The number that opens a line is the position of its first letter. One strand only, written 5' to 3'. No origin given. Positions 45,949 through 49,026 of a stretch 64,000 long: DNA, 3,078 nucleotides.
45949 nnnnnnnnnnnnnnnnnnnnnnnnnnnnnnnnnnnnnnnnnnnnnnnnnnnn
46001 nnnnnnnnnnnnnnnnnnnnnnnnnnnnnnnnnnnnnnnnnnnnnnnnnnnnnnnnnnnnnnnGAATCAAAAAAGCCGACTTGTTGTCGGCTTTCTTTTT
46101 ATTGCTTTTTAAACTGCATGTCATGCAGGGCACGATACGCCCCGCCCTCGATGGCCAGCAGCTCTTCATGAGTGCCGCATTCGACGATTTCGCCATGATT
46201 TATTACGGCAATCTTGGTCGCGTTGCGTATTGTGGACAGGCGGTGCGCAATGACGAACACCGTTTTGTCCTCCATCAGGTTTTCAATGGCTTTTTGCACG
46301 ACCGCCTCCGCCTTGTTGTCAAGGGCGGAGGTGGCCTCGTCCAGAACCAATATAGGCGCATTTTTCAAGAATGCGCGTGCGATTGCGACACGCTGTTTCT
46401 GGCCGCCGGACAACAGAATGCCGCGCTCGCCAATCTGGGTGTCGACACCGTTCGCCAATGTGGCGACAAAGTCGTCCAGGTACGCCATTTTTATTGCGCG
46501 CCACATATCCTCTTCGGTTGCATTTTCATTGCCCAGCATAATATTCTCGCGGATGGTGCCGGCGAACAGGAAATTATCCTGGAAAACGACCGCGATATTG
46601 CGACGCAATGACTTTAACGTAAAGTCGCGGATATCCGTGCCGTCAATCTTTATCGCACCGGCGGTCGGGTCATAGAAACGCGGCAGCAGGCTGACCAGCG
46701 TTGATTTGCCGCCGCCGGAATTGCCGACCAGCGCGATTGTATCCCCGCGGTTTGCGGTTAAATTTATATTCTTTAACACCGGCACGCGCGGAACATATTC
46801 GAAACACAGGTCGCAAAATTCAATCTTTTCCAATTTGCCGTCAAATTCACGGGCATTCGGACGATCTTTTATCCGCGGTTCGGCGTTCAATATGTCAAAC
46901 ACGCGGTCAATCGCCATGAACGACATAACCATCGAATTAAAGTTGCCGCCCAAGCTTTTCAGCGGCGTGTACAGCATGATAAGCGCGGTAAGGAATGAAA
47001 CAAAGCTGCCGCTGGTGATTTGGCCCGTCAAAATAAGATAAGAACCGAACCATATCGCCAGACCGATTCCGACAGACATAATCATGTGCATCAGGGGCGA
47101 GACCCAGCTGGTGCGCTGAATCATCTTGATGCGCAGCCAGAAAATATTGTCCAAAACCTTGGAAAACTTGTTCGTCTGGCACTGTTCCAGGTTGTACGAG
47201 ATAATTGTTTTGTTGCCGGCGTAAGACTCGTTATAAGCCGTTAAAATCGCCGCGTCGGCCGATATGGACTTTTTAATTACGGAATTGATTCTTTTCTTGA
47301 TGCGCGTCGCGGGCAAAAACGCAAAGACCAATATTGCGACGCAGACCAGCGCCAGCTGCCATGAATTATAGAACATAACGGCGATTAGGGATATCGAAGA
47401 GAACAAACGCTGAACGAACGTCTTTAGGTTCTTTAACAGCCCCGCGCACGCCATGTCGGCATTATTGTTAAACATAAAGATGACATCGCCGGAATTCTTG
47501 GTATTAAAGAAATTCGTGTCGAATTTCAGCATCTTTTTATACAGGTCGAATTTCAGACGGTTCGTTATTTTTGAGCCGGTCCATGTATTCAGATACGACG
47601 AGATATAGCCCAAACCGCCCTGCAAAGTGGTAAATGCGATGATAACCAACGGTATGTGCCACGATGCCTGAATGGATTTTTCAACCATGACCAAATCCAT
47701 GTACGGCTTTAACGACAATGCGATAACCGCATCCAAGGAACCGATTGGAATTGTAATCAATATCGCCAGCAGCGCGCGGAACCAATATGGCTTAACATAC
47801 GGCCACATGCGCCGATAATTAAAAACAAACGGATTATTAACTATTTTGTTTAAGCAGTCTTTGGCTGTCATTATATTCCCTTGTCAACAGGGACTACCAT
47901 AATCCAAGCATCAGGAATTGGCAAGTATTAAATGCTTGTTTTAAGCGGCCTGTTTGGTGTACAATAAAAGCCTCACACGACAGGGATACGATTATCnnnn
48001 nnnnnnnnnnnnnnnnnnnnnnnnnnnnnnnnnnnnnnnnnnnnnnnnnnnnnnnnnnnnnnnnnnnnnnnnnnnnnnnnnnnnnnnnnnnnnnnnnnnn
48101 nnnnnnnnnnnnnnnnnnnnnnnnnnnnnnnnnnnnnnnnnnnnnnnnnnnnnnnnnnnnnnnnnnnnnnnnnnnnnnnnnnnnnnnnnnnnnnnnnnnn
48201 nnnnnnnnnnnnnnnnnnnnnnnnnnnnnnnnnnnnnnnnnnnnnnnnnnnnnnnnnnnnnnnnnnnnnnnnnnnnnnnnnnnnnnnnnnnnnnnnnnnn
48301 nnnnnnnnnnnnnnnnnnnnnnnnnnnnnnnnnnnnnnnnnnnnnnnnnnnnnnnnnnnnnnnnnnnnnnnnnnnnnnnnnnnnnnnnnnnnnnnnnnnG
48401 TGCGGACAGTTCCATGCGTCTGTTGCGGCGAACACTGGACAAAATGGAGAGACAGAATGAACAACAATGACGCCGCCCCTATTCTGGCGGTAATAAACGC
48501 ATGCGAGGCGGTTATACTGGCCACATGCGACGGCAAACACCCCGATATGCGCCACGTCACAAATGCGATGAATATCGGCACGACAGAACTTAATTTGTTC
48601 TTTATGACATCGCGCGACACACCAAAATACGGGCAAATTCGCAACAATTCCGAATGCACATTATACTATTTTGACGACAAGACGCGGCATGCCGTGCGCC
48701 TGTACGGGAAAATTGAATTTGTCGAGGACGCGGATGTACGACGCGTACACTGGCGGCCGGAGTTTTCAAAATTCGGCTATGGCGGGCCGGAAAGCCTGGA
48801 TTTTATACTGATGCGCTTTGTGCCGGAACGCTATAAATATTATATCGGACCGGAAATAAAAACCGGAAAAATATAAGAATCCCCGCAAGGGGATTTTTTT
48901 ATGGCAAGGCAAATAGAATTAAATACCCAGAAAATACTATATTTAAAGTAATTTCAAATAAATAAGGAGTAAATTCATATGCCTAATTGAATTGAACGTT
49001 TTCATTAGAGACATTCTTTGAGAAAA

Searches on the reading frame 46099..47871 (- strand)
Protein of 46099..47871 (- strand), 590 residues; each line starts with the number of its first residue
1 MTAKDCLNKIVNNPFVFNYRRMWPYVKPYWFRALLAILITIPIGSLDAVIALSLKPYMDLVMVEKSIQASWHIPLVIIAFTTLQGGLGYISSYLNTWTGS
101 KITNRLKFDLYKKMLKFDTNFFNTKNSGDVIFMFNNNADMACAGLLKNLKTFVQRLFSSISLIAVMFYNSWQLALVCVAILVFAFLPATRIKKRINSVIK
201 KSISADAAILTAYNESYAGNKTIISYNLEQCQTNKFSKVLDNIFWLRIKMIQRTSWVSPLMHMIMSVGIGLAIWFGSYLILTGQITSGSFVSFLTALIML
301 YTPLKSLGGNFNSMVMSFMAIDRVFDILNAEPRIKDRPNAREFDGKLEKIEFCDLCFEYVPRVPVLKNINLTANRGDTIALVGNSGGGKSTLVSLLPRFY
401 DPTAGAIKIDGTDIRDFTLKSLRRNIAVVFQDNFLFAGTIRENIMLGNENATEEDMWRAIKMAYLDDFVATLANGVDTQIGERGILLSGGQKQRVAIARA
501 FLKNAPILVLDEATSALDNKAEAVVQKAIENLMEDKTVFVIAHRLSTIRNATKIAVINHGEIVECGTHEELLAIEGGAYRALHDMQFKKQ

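Call 53: search_protein_families(library=pfam, max_evalue=0.001, proteins=[window:46099-47871:-])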
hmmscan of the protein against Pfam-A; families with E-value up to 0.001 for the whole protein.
window:46099-47871:- (590 aa): 3 families
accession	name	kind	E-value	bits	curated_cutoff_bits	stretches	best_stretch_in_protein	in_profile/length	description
PF00664.28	ABC_membrane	-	1.1e-37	130.7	28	1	35-304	3-274/274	ABC transporter transmembrane region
PF00005.33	ABC_tran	-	2.7e-34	119.2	25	1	366-515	1-137/137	ABC transporter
PF02463.25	SMC_N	-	8.6e-10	38.9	40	1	407-558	135-212/220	RecF/RecN/SMC N terminal domain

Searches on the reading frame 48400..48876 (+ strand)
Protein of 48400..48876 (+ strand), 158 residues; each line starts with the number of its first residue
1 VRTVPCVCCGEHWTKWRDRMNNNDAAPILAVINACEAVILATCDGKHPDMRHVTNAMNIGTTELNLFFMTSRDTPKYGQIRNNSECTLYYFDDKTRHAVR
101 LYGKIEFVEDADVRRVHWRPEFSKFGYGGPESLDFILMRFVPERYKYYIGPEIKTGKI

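Call 71: search_protein_families(library=pfam, max_evalue=0.001, proteins=[window:48400-48876:+])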
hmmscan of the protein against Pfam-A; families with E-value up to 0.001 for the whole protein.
window:48400-48876:+ (158 aa): 3 families
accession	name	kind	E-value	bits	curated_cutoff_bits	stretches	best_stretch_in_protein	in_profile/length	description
PF01243.27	PNPOx_N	-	6.9e-12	46.2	28.1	1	29-146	6-117/120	Pyridoxamine 5'-phosphate oxidase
PF16242.11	Pyrid_ox_like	-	1.5e-10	41.2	28.8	1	62-148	37-125/149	Pyridoxamine 5'-phosphate oxidase like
PF12766.13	Pyridox_oxase_2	-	0.0009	20.2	26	0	34-108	20-99/100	Pyridoxamine 5'-phosphate oxidase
